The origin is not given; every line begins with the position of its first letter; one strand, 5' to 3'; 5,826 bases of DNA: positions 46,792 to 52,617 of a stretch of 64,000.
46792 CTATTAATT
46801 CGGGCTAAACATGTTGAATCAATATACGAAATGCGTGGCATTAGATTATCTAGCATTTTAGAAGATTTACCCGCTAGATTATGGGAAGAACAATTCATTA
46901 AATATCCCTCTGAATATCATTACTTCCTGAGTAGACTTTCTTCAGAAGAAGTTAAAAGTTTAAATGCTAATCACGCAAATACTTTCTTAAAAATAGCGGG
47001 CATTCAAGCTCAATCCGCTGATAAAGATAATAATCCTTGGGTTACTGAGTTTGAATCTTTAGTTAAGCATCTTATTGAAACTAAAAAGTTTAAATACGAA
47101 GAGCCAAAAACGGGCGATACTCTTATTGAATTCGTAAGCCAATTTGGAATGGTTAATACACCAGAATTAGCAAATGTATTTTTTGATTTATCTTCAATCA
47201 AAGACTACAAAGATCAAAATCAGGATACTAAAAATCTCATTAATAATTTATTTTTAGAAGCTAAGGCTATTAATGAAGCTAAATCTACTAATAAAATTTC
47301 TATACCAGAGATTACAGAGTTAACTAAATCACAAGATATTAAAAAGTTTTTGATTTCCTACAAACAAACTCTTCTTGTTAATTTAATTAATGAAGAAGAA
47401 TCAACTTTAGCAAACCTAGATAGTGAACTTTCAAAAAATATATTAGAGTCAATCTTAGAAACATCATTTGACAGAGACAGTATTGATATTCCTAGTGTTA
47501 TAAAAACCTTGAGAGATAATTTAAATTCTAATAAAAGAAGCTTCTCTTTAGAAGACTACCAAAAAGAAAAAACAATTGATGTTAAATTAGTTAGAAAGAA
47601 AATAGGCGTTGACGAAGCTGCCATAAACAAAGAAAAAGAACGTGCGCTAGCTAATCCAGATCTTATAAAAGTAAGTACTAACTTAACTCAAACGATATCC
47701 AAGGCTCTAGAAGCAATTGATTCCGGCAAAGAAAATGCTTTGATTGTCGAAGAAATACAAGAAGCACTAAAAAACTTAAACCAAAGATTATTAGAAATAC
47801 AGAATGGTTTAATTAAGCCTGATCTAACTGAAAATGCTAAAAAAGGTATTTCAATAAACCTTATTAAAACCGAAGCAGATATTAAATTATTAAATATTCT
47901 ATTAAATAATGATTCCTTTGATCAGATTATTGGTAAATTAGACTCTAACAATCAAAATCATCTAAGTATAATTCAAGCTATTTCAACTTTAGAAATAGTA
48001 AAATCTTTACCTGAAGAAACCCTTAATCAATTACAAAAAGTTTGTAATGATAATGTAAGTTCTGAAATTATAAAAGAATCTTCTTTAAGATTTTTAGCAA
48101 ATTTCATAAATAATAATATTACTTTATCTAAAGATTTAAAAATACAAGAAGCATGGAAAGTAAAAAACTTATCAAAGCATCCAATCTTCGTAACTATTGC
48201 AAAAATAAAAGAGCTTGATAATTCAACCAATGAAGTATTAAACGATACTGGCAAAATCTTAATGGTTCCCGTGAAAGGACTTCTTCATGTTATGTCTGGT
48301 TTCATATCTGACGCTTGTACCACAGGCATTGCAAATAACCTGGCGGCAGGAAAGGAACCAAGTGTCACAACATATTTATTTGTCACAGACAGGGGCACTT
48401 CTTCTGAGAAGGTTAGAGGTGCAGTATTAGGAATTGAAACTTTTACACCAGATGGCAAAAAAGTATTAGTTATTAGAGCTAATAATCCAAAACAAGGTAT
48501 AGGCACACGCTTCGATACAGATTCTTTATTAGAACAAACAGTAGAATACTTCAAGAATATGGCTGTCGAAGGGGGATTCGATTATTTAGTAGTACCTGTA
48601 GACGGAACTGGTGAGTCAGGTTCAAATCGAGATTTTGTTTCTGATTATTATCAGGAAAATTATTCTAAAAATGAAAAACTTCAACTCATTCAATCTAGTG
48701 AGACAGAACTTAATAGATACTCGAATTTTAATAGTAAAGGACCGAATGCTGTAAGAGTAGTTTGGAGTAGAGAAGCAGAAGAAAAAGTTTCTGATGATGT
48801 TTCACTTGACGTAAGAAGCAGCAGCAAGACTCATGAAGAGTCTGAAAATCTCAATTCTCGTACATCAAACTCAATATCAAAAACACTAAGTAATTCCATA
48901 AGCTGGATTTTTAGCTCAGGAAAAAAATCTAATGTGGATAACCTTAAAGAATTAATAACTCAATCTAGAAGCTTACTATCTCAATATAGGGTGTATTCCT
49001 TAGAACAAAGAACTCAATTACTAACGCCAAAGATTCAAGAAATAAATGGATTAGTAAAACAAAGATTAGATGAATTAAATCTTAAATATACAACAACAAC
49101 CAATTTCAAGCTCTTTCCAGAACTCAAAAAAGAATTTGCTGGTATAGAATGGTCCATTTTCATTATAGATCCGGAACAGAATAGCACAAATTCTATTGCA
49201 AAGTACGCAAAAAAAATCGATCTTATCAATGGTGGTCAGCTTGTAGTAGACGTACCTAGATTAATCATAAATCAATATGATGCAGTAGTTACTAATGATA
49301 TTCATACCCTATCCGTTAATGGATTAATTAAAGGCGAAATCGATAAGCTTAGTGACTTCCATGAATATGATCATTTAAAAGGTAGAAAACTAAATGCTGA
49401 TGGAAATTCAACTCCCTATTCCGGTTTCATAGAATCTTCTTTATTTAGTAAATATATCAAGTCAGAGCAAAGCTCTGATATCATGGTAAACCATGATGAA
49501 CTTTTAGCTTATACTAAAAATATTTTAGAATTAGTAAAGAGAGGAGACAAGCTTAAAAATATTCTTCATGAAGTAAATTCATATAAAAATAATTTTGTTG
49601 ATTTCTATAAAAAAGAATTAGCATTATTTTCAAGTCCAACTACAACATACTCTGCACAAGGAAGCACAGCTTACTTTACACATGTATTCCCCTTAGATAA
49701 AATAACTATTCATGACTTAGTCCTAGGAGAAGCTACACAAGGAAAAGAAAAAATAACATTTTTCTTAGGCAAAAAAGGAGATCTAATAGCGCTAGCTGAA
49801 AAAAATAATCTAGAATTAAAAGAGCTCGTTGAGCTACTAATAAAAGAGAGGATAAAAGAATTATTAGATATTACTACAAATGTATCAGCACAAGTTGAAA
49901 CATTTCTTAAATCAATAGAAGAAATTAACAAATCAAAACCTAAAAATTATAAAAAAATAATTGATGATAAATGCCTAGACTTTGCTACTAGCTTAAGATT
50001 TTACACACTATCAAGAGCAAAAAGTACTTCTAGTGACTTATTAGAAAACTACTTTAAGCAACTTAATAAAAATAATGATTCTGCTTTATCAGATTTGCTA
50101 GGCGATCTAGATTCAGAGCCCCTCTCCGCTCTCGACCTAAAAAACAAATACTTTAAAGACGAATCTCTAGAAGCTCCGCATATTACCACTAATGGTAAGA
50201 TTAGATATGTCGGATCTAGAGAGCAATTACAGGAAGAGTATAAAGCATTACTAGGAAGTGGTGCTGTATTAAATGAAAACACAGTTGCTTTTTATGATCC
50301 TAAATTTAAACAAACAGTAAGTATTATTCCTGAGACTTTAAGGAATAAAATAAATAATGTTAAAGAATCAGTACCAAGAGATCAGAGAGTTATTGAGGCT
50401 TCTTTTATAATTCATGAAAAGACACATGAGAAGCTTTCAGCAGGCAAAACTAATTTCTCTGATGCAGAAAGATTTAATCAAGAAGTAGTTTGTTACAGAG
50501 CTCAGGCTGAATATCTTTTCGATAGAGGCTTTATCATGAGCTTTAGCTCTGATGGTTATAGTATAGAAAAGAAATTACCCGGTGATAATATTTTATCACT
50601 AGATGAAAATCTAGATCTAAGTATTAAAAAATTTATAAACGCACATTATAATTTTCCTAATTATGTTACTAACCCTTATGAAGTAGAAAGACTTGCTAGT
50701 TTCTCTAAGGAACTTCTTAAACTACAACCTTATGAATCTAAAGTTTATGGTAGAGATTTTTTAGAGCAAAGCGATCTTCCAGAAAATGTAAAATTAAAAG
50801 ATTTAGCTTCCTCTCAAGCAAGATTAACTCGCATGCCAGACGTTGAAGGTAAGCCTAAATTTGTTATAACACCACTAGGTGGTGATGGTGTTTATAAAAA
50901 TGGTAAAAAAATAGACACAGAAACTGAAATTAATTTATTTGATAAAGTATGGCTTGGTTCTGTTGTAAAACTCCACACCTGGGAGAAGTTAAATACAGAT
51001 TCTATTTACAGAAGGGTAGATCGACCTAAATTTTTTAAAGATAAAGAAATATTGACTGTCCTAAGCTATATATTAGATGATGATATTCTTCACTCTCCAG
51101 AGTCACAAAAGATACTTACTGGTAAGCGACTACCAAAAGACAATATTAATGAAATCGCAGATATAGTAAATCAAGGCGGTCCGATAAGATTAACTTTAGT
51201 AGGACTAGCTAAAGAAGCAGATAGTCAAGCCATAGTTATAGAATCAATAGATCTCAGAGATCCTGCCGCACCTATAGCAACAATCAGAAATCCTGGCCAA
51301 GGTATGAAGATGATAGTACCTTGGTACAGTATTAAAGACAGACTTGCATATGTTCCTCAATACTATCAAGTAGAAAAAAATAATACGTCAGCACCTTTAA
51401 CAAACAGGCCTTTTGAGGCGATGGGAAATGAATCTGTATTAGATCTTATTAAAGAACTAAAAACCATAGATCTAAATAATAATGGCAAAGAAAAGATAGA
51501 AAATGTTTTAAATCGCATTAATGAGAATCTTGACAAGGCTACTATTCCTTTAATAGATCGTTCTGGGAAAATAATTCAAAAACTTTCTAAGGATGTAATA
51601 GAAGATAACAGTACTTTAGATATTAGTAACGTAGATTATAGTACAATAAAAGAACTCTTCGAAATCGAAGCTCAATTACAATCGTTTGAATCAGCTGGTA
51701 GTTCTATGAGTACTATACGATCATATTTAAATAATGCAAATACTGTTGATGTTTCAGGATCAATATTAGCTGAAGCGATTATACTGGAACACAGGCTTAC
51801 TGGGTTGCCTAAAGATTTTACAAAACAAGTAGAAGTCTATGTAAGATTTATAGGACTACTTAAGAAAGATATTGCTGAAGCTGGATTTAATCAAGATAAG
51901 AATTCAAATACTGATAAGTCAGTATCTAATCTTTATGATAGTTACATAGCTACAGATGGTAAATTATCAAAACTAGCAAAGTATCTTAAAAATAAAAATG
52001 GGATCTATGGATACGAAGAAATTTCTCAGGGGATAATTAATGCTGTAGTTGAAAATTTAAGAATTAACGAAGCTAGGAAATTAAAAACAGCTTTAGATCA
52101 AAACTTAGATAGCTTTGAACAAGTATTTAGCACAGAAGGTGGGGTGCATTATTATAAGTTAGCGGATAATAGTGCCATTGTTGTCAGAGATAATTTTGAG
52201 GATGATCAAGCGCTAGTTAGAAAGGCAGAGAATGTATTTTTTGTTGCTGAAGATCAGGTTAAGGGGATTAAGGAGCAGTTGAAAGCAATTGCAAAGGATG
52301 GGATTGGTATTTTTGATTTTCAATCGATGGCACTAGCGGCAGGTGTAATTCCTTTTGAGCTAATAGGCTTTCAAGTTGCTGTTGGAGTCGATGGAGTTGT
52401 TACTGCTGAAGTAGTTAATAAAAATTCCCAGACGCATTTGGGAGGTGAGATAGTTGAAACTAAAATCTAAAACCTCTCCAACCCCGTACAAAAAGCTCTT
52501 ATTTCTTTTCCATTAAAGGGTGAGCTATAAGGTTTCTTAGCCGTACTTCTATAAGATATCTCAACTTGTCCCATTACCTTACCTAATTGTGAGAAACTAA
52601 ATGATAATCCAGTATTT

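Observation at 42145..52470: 3441-aa giant protein with two HExxH motifs in matching contexts and no secretion signal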

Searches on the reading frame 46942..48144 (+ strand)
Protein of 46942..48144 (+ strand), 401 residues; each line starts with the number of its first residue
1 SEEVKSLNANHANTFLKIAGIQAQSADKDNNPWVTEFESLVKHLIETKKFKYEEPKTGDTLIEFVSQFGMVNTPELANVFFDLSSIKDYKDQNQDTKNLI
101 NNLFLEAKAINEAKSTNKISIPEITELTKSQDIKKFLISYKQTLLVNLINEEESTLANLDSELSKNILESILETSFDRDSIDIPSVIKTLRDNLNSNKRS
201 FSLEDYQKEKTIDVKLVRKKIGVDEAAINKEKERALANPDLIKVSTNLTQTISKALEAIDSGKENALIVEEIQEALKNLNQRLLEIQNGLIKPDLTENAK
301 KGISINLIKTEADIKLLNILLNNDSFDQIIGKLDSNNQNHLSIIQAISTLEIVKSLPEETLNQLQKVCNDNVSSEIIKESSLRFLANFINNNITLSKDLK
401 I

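Call 31: search_protein_families(library=pfam, proteins=[window:46942-48144:+], max_evalue=10)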
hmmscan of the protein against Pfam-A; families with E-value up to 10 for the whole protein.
window:46942-48144:+ (401 aa): 2 families
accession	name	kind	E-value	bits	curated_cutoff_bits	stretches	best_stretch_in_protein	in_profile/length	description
PF08453.16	Peptidase_M9_N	-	0.044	14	23.9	1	234-283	106-155/183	Peptidase family M9 N-terminal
PF13499.12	EF-hand_7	-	7.4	7.4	30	1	252-342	4-58/67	EF-hand domain pair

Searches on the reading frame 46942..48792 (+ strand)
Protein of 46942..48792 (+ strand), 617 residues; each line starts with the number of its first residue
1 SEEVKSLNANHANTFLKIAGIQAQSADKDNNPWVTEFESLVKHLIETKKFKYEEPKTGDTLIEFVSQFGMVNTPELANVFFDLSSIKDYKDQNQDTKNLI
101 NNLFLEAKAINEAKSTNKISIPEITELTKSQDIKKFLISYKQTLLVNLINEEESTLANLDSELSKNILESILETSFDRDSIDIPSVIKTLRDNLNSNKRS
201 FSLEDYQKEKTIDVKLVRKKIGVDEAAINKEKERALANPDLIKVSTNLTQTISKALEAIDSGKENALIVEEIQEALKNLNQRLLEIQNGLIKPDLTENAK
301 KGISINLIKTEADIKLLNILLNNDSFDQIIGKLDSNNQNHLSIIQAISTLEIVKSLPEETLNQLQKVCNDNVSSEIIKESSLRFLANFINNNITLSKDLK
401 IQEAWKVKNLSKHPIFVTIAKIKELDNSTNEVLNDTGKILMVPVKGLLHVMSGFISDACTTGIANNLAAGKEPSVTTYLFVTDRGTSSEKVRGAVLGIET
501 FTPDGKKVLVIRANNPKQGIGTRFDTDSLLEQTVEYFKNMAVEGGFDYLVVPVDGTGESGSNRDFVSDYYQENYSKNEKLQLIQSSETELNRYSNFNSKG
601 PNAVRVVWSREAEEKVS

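Call 63: search_dna_similar(query=window:46942-48792:+, collection=plasmids, mode=protein, max_evalue=0.001, max_rows=15)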
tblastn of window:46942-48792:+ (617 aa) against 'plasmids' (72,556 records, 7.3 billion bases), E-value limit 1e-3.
No match.

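Call 64: search_dna_similar(query=window:46942-48792:+, collection=phages, mode=protein, max_evalue=0.001, max_rows=15)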
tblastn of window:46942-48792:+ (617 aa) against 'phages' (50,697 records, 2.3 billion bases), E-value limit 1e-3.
No match.

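Call 81: search_protein_families(library=phrogs, proteins=[window:46942-48792:+], max_evalue=0.01)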
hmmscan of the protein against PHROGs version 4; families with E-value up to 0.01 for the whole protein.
window:46942-48792:+ (617 aa): 0 families

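Call 96: search_protein_families(library=ncbifam, proteins=[window:46942-48792:+], max_evalue=0.1)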
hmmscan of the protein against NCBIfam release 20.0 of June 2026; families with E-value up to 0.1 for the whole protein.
window:46942-48792:+ (617 aa): 0 families

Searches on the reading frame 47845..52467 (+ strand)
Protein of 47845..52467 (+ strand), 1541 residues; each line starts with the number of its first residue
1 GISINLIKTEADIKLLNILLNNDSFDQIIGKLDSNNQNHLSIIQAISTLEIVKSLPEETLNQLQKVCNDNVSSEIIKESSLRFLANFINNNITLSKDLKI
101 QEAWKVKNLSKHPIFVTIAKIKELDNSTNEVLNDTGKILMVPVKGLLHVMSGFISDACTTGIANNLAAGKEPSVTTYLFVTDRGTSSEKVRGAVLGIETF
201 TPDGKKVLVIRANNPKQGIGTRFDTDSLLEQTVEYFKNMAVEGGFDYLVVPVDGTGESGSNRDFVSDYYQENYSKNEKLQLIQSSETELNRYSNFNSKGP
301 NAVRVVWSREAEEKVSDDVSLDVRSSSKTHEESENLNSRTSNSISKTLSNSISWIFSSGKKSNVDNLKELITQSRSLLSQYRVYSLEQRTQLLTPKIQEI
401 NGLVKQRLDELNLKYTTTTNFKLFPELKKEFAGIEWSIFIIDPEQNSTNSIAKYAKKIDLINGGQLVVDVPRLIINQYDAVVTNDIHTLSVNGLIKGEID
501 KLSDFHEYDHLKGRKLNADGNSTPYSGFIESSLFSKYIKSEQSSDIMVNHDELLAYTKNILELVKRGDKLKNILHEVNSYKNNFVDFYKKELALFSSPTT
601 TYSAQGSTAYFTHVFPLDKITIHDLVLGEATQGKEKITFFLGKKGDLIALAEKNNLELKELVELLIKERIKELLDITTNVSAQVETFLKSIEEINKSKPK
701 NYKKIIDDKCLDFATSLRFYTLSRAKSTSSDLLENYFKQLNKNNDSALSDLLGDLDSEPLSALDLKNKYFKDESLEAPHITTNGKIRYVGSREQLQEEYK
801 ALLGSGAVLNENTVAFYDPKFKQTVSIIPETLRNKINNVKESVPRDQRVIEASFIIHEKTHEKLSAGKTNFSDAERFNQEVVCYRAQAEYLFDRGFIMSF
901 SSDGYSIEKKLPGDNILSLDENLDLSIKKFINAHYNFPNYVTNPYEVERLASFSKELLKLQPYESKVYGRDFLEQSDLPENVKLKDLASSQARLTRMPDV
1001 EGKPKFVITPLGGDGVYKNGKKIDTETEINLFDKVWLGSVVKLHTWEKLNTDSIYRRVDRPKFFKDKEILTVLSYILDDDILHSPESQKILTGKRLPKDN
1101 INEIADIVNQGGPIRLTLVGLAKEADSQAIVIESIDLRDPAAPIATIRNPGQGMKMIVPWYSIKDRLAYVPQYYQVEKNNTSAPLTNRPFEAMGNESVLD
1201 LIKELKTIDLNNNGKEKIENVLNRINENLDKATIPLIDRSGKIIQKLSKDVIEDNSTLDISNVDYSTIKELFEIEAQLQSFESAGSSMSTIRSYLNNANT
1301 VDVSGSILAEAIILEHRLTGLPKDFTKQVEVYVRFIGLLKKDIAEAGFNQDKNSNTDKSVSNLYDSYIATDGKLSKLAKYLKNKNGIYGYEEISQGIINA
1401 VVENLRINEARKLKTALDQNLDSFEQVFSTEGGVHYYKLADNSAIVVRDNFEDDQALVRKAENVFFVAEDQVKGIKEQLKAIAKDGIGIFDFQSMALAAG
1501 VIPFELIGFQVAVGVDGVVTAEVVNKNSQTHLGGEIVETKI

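Call 20: find_homologous_proteins(query=window:47845-52467:+)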
Query window:47845-52467:+ (1541 aa): 2 proteins with E <= 0.001 among 8000 candidates.
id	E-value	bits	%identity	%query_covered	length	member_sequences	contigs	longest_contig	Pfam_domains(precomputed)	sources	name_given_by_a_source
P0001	2.3e-29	120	35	14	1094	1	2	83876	-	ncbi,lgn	-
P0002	1.1e-13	68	29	16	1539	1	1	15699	-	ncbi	-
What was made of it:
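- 48793..52467 (+): Lineage-specific C-terminal extension (aa 2217-3441). It starts with a Ser/Asn-rich linker (aa 2217-2270). No homologues outside the Cys domain appeared in a search with aa 1901-3441 (call 20).
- Tried and rejected: aa 1901-3441: only P0001 and P0002, through the Cys domain (call 20).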

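Call 26: find_encoding_contigs(protein=P0001, flank=10000, max_places=3)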
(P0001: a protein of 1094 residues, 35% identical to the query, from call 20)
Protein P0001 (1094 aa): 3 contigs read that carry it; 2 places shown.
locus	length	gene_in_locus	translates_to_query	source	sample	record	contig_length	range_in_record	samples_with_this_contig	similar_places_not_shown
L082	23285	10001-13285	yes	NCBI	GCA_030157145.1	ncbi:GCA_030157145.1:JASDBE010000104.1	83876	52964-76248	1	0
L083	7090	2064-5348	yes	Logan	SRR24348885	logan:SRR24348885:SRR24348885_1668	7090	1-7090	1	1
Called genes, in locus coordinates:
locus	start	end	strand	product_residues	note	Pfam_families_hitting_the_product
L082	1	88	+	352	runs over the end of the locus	PF00487:FA_desaturase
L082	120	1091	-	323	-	-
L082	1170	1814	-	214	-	PF09335:VTT_dom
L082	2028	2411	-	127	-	PF00583:Acetyltransf_1, PF13508:Acetyltransf_7, PF14542:Acetyltransf_CG (weak), PF08445:FR47, PF13673:Acetyltransf_10 (weak)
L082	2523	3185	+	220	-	PF00293:NUDIX, PF19368:WHD_AraR, PF21906:WHD_NrtR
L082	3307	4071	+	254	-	PF00857:Isochorismatase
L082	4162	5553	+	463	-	PF01513:NAD_kinase (weak)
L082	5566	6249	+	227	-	PF00293:NUDIX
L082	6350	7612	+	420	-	PF17767:NAPRTase_N, PF04095:NAPRTase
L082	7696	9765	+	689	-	PF00795:CN_hydrolase, PF02540:NAD_synthase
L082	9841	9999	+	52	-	-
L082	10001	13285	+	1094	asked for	-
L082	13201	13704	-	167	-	-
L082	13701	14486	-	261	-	-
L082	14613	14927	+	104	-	PF02805:Ada_Zn_binding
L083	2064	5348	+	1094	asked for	-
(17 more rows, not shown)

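Call 27: find_encoding_contigs(protein=P0002, flank=10000, max_places=3)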
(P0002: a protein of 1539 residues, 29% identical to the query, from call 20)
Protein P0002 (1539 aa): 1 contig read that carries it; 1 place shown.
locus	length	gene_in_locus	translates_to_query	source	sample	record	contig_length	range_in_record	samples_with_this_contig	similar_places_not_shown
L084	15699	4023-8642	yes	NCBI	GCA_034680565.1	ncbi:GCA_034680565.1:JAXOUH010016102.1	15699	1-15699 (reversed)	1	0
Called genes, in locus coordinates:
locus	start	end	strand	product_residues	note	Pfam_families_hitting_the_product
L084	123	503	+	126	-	PF20274:cREC_REC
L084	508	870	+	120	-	PF09966:DUF2200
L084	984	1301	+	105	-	PF01741:MscL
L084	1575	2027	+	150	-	-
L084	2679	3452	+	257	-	PF03575:Peptidase_S51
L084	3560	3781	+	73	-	-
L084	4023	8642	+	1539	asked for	-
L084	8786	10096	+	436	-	-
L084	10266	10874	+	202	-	-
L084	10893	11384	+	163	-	-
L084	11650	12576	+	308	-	PF02129:Peptidase_S15 (faint), PF00561:Abhydrolase_1, PF12146:Hydrolase_4, PF01738:DLH (weak), PF20434:BD-FAE (faint), PF00326:Peptidase_S9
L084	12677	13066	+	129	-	PF05656:DUF805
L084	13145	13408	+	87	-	-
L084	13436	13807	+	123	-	-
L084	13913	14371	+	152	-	-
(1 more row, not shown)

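Call 32: search_protein_families(library=pfam, proteins=[P0001, P0002], max_evalue=0.1)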
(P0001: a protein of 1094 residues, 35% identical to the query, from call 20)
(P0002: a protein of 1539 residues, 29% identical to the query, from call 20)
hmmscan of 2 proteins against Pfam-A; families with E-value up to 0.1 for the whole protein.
P0001 (1094 aa): 0 families

P0002 (1539 aa): 0 families

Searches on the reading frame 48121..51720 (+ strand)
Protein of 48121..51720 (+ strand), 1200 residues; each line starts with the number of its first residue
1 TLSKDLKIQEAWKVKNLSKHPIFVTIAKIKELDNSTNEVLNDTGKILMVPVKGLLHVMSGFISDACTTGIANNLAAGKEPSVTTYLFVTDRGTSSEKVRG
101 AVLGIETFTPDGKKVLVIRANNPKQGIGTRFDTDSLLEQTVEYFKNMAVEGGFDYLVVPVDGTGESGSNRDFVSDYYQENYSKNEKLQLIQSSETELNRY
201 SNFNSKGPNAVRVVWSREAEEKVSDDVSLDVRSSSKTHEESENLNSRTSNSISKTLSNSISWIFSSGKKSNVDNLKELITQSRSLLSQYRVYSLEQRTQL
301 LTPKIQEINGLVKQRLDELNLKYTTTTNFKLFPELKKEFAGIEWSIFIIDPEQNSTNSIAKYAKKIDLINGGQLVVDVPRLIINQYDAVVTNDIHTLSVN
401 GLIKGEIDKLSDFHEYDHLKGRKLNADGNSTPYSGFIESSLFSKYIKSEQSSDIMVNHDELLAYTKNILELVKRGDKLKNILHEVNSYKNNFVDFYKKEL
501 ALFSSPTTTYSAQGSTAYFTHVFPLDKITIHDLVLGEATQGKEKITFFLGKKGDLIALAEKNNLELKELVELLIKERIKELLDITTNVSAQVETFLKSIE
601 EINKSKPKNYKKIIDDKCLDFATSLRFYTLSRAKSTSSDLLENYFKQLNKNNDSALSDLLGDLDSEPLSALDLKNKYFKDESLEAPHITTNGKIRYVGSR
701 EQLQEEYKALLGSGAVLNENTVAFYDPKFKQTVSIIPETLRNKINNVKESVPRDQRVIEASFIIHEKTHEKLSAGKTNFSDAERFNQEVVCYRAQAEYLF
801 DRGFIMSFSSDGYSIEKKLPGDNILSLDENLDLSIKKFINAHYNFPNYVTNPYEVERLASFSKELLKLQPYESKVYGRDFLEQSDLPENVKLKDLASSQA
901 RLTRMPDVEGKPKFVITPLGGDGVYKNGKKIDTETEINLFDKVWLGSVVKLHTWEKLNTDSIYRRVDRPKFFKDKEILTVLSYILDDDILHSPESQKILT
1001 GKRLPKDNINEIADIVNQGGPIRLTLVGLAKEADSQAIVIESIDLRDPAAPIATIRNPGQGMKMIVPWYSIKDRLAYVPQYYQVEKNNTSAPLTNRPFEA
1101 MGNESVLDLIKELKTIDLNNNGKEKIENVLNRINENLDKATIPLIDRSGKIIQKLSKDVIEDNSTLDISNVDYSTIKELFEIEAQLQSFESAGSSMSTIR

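Call 57: predict_structure(alignment_id=A2)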
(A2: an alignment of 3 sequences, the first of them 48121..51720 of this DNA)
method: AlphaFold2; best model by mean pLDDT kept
length: 1200 residues; sequences in the alignment: 3
mean_pLDDT: 40.7   pTM: 0.30
mean pLDDT of the five models: 40.7, 37.8, 36.6, 33.5, 30.9
residues with pLDDT >= 90: 0; 70-90: 54; 50-70: 195; < 50: 951
segments of 3 or more residues with pLDDT < 50: 1-43, 53-75, 122-130, 161-209, 223-276, 278-309, 311-313, 315-317, 319-540, 542-547, 625-700, 709-875, 887-890, 904-912, 919-922, 933-1103, 1143-1152, 1157-1184, 1186-1200
pLDDT, mean of each block of 10 residues (from residue 1): 39 41 43 35 58 43 34 50 67 59 68 69 44 59 77 73 41 35 37 33 38 68 38 34 37 37 40 47 45 42 47 46 31 31 24 28 25 23 22 21 24 25 27 23 24 30 42 41 44 38 29 27 32 43 44 60 64 57 54 68 73 59 47 33 32 28 25 28 27 33 50 42 33 32 36 36 38 37 35 36 33 31 31 32 31 33 32 46 51 53 43 50 53 40 32 29 26 28 30 37 36 37 32 36 40 42 40 34 30 31 51 58 62 58 46 51 46 44 48 41
secondary structure, 60 per line:
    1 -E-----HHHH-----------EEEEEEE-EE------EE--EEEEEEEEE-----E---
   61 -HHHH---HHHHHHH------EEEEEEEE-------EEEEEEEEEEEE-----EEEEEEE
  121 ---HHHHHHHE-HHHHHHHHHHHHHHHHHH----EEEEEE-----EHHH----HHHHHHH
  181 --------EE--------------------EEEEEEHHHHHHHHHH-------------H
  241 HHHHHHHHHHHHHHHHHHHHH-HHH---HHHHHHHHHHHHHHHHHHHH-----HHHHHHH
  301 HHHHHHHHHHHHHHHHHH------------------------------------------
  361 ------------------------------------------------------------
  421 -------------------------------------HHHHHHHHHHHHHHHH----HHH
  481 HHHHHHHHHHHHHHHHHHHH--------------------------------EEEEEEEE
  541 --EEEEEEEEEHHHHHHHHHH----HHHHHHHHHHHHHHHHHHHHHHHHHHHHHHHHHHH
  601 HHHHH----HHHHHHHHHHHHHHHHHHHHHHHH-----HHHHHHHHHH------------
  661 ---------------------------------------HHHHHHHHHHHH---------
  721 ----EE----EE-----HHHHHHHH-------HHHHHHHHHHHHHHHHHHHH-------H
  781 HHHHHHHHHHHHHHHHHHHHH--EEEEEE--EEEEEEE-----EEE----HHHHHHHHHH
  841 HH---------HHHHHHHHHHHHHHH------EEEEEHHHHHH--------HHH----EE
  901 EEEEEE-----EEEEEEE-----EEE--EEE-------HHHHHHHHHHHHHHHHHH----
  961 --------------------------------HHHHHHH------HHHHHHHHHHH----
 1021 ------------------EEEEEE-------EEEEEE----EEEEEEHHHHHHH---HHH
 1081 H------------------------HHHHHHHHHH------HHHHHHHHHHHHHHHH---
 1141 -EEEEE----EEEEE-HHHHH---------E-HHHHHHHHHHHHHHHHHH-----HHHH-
elements in order (helices of 4 or more, strands of 3 or more residues): H8-11 E23-29 E43-51 H62-65 H69-75 E82-89 E97-108 E114-120 H124-130 H133-150 E155-160 H174-180 E211-216 H217-226 H240-261 H269-288 H294-318 H458-473 H478-500 E533-540 E543-551 H552-561 H566-605 H610-633 H639-648 H700-711 H738-745 H753-772 H780-801 E804-809 E812-818 E824-826 H831-842 H852-866 E873-877 H878-883 E899-906 E912-918 E924-926 E929-931 H939-956 H993-999 H1006-1016 E1039-1044 E1052-1057 E1062-1067 H1068-1074 H1078-1081 H1106-1115 H1122-1137 E1142-1146 E1151-1155 H1157-1161 H1173-1190 H1196-1199
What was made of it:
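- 50290..50574 (+): HExxH module #3 (aa ~2716-2810). It reads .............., then HEKTH (aa 2757-2761, nt 50413-50427), then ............. The low-confidence model places HEKTH and QAEY in consecutive helices after two short strands (call 57).
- On Zincin metallopeptidases (including MPTase-PolyVal / ArdC type): A helix is predicted for #3 only, in a model with pLDDT ~35. #2 is coil and #1 was not modelled (call 57).
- The only structure model covering #2 and #3 is unreliable, with mean pLDDT 40.7 (call 57).
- Tried and rejected: It is unusable beyond secondary-structure hints (call 57).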
